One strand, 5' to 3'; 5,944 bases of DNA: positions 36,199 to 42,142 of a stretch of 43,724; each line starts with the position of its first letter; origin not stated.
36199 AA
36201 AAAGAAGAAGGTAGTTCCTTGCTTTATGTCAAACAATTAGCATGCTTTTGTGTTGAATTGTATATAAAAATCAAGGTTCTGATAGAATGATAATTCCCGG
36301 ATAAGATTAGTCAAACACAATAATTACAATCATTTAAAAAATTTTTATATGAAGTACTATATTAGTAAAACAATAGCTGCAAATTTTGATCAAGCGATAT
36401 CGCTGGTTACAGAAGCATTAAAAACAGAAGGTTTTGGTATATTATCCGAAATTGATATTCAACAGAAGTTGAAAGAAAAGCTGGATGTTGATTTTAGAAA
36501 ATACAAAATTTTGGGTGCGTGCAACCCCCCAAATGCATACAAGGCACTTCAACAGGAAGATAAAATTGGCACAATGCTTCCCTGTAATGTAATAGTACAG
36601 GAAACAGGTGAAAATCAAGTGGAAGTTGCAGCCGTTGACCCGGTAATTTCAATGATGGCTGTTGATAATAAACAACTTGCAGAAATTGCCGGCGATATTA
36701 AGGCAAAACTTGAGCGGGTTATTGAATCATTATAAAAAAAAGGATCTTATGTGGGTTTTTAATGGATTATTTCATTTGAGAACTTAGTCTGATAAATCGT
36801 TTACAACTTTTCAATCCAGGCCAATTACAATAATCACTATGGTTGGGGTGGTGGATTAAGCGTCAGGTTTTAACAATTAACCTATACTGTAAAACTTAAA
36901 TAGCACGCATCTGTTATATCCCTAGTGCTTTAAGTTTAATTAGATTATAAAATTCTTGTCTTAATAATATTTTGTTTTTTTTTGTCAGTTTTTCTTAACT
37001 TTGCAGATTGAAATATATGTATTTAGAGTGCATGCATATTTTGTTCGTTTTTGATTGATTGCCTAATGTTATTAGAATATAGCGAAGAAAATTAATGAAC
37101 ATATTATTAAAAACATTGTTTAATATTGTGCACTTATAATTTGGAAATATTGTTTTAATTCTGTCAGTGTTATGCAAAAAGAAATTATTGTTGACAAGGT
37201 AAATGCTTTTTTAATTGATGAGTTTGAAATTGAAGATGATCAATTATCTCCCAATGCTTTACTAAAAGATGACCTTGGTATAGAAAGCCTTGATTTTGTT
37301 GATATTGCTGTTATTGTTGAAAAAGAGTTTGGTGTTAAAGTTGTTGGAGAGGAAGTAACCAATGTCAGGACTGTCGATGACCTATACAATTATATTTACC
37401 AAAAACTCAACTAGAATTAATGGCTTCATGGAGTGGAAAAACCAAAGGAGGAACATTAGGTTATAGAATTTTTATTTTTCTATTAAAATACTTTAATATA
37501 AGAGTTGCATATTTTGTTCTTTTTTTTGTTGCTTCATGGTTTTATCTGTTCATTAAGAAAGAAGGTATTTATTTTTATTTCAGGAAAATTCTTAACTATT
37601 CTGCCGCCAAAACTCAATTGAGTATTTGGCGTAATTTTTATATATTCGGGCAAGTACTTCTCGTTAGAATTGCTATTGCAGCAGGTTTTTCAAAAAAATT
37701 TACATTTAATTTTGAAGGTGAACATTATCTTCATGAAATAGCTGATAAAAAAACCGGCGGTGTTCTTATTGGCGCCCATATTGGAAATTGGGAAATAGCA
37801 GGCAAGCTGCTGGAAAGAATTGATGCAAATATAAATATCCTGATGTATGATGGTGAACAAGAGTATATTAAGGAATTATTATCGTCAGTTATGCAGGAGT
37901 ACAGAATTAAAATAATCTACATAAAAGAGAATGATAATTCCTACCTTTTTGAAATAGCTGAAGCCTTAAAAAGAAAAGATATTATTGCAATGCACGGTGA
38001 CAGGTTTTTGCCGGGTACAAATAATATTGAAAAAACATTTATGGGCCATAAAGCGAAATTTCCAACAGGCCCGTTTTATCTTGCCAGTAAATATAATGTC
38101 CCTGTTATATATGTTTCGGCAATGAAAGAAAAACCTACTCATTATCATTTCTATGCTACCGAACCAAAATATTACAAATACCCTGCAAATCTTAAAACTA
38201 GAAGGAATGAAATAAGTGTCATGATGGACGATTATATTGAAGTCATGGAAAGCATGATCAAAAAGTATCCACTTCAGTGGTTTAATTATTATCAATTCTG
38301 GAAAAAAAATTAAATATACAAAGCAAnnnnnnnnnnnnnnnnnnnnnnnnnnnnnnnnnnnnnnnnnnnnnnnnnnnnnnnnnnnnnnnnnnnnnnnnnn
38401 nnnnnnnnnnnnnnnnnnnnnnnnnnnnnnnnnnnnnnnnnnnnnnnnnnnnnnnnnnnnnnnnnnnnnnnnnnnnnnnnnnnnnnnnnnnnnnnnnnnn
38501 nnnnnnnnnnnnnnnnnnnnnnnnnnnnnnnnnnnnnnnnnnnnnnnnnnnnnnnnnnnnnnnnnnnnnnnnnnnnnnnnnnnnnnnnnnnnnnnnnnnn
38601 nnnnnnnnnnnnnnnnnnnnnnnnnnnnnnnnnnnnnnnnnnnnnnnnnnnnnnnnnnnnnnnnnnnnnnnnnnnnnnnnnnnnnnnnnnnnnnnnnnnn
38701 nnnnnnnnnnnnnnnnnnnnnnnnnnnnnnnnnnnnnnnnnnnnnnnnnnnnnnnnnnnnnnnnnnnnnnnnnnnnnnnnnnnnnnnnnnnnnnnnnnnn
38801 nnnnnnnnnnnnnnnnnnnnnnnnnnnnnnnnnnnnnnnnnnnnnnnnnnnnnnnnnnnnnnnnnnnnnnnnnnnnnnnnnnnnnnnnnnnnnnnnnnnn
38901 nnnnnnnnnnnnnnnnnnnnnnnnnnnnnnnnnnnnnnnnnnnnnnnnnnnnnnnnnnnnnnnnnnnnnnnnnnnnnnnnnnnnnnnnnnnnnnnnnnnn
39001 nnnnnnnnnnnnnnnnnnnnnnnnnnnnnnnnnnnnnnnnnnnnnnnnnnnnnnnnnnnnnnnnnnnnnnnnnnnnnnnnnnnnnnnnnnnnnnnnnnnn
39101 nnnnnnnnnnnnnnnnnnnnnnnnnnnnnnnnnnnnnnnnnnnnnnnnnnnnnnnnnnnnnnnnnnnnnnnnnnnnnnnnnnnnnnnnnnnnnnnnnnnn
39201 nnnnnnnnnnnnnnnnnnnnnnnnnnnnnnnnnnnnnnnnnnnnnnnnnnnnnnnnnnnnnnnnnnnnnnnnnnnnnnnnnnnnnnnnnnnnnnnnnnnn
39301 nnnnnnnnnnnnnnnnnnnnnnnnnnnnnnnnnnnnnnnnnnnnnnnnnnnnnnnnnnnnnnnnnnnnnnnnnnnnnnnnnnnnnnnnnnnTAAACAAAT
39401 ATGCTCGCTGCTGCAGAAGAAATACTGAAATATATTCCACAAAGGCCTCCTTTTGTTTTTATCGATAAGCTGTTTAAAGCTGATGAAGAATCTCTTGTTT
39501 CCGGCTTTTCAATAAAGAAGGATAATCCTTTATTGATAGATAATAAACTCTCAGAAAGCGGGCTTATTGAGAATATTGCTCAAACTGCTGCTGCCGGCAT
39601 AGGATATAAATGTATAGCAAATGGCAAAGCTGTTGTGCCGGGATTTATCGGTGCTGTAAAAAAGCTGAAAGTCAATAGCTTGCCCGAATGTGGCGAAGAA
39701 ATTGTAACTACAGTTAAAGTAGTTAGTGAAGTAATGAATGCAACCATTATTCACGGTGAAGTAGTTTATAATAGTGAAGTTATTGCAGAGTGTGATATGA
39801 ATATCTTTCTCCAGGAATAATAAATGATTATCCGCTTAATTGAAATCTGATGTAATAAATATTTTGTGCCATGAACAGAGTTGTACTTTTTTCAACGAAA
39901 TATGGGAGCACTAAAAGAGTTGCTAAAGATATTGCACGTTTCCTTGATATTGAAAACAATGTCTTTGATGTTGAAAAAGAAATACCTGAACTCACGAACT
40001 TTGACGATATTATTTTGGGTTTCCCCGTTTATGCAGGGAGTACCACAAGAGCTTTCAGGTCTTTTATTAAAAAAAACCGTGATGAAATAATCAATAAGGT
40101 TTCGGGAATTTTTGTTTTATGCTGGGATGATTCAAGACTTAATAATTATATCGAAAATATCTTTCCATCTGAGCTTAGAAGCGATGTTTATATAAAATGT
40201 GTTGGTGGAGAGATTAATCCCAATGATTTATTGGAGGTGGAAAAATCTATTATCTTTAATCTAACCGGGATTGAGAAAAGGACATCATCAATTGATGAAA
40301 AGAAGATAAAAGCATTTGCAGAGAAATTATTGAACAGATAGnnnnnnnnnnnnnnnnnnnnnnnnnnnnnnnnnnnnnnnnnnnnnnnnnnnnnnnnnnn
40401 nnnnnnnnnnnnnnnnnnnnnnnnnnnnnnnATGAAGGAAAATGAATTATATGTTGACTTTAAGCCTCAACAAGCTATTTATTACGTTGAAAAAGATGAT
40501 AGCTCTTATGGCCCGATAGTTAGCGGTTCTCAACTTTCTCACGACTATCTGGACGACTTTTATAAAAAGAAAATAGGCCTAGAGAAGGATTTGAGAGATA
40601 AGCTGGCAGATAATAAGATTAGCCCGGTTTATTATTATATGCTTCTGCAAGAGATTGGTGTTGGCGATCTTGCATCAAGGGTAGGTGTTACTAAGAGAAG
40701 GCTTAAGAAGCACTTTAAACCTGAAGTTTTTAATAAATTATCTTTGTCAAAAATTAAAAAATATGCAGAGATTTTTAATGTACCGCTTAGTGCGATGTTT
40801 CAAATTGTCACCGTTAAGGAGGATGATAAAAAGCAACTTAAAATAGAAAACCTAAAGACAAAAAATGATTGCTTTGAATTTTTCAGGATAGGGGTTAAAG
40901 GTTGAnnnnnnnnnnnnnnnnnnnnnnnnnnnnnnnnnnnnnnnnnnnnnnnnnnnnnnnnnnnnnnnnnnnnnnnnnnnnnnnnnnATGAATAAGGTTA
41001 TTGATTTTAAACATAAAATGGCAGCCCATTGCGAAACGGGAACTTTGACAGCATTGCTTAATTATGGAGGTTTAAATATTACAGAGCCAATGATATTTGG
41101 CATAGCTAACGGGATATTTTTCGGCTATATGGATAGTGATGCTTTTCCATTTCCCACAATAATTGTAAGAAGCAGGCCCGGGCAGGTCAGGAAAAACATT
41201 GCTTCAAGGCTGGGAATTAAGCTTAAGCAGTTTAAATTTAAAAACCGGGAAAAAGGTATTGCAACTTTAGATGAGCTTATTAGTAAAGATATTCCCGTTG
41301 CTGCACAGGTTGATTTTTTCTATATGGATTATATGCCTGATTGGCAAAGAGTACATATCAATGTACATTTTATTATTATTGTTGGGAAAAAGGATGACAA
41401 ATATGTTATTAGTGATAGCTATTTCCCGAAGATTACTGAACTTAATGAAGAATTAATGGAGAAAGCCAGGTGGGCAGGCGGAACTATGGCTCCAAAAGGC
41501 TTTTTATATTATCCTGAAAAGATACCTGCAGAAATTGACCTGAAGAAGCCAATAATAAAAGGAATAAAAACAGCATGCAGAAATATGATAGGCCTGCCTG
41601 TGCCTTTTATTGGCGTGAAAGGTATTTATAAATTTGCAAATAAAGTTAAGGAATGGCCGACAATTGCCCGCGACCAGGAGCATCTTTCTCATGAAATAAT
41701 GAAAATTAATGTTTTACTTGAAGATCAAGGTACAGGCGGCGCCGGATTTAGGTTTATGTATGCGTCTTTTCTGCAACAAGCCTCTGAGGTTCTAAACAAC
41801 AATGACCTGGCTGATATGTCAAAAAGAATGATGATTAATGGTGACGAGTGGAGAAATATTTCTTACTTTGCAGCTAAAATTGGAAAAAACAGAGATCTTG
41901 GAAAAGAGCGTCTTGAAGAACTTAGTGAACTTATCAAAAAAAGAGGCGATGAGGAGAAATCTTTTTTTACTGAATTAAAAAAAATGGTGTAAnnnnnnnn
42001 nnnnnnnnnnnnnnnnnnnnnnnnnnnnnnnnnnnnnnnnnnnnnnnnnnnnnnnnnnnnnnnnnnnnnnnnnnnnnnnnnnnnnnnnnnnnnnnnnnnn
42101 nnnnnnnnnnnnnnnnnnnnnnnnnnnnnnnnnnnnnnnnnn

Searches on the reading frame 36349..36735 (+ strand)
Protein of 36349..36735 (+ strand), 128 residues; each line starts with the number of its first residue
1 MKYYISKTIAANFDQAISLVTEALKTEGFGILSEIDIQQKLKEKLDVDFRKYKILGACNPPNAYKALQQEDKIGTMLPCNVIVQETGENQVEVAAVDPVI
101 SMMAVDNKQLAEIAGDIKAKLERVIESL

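Call 7: search_protein_families(library=pfam, proteins=[window:36349-36735:+], max_evalue=0.001)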
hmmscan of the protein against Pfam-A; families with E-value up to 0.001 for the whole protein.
window:36349-36735:+ (128 aa): 1 family
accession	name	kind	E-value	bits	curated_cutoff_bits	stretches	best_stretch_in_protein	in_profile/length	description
PF03625.19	DUF302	-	3.7e-25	88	23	1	35-98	1-63/63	Domain of unknown function DUF302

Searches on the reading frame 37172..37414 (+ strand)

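Call 7: search_protein_families(library=pfam, proteins=[window:37172-37414:+], max_evalue=0.001)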
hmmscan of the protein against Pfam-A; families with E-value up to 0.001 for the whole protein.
window:37172-37414:+ (80 aa): 1 family
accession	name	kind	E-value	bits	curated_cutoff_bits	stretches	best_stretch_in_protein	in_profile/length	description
PF00550.31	PP-binding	-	6.5e-09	36.4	20.8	1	14-75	7-67/67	Phosphopantetheine attachment site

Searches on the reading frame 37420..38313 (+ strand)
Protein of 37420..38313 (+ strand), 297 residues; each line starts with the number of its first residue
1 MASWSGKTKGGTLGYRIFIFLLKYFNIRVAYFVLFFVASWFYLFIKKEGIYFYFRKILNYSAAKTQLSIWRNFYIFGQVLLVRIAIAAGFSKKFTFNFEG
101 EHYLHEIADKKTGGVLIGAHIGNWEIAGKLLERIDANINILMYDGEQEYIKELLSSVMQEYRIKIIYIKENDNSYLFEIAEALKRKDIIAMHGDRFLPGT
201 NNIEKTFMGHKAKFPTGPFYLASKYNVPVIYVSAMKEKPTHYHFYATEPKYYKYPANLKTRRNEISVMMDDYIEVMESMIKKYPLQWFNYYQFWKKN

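Call 7: search_protein_families(library=pfam, proteins=[window:37420-38313:+], max_evalue=0.001)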
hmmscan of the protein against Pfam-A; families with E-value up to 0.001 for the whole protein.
window:37420-38313:+ (297 aa): 1 family
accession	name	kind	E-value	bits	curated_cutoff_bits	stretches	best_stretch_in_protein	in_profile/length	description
PF03279.18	Lip_A_acyltrans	-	8.4e-17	61.7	22.3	1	93-296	102-295/295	Bacterial lipid A biosynthesis acyltransferase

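Call 67: search_protein_families(library=ncbifam, proteins=[window:37420-38313:+], max_evalue=0.00001)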
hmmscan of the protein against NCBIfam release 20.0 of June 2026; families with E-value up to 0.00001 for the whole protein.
window:37420-38313:+ (297 aa): 6 families
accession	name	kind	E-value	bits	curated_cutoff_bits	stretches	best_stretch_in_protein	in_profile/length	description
NF006270.0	PRK08419.1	equivalog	1.6e-15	57.2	248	1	61-296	63-290/298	lipid A biosynthesis lauroyl acyltransferase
NF005919.0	PRK07920.1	equivalog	2.1e-13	50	209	1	90-295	97-294/311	phosphatidylinositol mannoside acyltransferase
NF005150.0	PRK06628.1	equivalog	4e-10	39.6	350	1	115-296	117-290/290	lipid A biosynthesis lauroyl acyltransferase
NF005120.0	PRK06553.1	equivalog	1.8e-09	37.3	273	1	96-295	116-307/308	lipid A biosynthesis lauroyl acyltransferase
NF004569.0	PRK05906.1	equivalog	1.8e-08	33.7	439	1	101-296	130-314/454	lipid A biosynthesis lauroyl acyltransferase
NF006487.0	PRK08905.1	equivalog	1.5e-06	27.5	281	1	96-295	86-274/290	lysophospholipid acyltransferase family protein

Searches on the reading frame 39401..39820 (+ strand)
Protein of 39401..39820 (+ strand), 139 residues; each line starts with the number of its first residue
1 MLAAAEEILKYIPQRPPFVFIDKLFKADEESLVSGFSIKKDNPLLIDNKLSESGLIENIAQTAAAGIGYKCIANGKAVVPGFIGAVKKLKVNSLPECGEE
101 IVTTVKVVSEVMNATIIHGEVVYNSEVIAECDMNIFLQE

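Call 7: search_protein_families(library=pfam, proteins=[window:39401-39820:+], max_evalue=0.001)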
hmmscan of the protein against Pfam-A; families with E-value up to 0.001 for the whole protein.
window:39401-39820:+ (139 aa): 0 families

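Call 67: search_protein_families(library=ncbifam, proteins=[window:39401-39820:+], max_evalue=0.00001)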
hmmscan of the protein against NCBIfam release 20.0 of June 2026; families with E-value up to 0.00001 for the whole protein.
window:39401-39820:+ (139 aa): 1 family
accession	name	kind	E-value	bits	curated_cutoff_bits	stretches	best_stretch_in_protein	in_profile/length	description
NF000582.1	PRK00006.1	equivalog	1.1e-07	31.9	113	1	6-135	3-135/137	3-hydroxyacyl-ACP dehydratase FabZ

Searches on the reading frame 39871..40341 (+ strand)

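Call 7: search_protein_families(library=pfam, proteins=[window:39871-40341:+], max_evalue=0.001)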
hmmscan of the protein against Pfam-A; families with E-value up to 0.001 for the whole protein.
window:39871-40341:+ (156 aa): 2 families
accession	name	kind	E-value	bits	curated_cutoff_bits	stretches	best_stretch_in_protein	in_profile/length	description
PF12724.12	Flavodoxin_5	-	1.2e-19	71.4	27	1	4-139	1-142/145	Flavodoxin domain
PF12641.12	Flavodoxin_3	-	2.9e-06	27.6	27.5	1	5-72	2-69/160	Flavodoxin domain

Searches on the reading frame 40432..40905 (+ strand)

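Call 7: search_protein_families(library=pfam, proteins=[window:40432-40905:+], max_evalue=0.001)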
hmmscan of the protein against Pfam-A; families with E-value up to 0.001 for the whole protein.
window:40432-40905:+ (157 aa): 0 families

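Call 67: search_protein_families(library=ncbifam, proteins=[window:40432-40905:+], max_evalue=0.00001)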
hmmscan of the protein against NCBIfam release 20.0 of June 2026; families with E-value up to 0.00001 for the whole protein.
window:40432-40905:+ (157 aa): 2 families
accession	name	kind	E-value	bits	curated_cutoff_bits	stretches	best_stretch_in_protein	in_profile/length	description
NF053545.1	flexirubin_DarG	equivalog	8.7e-18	64.7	170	1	15-120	20-126/129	flexirubin biosynthesis protein DarG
NF053536.1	DarG_fam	subfamily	4.1e-17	62.6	70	1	15-122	19-127/131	DarG family dialkylresorcinol biosynthesis protein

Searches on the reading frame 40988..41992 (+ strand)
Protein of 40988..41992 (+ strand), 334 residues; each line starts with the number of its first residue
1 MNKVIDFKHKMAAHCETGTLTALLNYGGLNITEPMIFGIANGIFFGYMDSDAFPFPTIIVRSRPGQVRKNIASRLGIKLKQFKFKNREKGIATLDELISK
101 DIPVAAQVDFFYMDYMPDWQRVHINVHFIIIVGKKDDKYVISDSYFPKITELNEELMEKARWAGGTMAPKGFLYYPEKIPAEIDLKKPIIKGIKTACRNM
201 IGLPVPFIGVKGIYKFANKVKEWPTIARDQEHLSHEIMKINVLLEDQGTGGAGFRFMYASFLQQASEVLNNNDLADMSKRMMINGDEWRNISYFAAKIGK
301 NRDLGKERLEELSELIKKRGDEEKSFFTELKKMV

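Call 7: search_protein_families(library=pfam, proteins=[window:40988-41992:+], max_evalue=0.001)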
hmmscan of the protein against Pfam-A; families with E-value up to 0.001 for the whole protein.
window:40988-41992:+ (334 aa): 2 families
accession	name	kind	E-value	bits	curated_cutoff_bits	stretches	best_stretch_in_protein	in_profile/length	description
PF16169.10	DUF4872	-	1.2e-45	155.9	28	1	157-330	3-173/173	Domain of unknown function (DUF4872)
PF14399.12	BtrH_N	-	5.4e-37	127.5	29.7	1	14-143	1-133/134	Butirosin biosynthesis protein H, N-terminal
